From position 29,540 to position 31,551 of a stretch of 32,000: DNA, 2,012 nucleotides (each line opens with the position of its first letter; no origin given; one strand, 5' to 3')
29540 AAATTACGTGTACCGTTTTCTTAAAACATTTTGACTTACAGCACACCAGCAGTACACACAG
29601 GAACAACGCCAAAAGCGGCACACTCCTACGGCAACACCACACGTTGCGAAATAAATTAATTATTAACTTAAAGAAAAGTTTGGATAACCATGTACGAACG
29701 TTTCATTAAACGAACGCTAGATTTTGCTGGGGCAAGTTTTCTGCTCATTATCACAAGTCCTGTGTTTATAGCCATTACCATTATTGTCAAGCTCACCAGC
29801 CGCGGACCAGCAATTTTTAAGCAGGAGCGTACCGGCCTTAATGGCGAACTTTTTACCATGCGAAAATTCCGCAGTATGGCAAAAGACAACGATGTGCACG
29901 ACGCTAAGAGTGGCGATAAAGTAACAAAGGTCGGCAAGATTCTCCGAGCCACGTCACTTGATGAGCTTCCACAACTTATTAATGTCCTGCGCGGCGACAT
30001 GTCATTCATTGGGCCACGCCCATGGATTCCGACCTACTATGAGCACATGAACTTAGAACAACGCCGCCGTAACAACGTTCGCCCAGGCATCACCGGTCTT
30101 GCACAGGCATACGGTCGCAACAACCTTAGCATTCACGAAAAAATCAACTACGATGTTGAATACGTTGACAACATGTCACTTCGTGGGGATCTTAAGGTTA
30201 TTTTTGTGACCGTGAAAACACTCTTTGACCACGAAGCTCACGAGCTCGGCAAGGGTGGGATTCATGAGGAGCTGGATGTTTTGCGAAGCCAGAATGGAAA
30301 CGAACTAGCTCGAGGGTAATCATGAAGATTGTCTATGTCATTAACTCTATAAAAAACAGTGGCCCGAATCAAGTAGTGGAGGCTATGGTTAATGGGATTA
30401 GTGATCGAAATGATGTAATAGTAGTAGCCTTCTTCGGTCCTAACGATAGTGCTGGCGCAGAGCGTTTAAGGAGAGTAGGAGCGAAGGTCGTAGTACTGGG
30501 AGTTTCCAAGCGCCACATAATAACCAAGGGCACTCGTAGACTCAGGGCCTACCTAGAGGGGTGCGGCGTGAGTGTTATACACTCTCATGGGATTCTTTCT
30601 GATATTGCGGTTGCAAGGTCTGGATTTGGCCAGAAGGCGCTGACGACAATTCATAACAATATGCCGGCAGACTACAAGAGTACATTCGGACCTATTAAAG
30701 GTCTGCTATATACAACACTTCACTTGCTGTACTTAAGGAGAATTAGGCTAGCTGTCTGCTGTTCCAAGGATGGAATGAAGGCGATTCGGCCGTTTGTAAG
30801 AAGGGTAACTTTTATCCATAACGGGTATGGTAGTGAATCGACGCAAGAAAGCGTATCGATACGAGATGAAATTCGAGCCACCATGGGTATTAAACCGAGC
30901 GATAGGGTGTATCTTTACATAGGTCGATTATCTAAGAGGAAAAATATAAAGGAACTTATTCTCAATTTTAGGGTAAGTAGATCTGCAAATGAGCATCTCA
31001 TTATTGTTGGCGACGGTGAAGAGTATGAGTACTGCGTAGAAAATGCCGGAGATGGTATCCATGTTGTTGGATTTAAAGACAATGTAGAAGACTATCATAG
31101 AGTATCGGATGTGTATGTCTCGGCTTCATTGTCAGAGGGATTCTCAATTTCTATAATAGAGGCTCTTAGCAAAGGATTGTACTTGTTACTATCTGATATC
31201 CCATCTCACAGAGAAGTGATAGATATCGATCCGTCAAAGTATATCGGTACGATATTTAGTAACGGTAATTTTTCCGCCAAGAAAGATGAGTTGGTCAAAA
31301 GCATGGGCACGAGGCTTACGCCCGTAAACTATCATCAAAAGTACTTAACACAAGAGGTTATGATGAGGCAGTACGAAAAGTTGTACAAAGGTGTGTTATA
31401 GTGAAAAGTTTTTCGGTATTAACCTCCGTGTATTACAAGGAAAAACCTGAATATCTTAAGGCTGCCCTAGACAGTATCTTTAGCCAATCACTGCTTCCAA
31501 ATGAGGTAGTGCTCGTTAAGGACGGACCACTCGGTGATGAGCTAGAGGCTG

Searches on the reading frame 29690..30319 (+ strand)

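Call 8: search_protein_families(library=pfam, proteins=[window:29690-30319:+], max_evalue=0.01)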
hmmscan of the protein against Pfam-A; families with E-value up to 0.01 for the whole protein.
window:29690-30319:+ (209 aa): 1 family
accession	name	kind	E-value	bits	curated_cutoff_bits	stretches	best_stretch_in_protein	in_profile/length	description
PF02397.22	Bac_transf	-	1.2e-61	207.8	27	1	7-179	1-178/179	Bacterial sugar transferase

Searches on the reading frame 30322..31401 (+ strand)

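Call 8: search_protein_families(library=pfam, proteins=[window:30322-31401:+], max_evalue=0.01)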
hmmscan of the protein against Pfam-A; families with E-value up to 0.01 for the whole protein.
window:30322-31401:+ (359 aa): 4 families
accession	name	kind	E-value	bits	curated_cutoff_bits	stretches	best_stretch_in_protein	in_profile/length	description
PF00534.26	Glycos_transf_1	-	1.8e-22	80.1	26.4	1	181-319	2-150/172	Glycosyl transferases group 1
PF13692.12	Glyco_trans_1_4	-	7.5e-20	72.1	27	1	195-301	2-116/142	Glycosyl transferases group 1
PF13439.12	Glyco_transf_4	-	7.1e-11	42.9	28.5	1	14-168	3-165/170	Glycosyltransferase Family 4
PF13579.12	Glyco_trans_4_4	-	5.6e-09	37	29.7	1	14-168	2-158/158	Glycosyl transferase 4-like domain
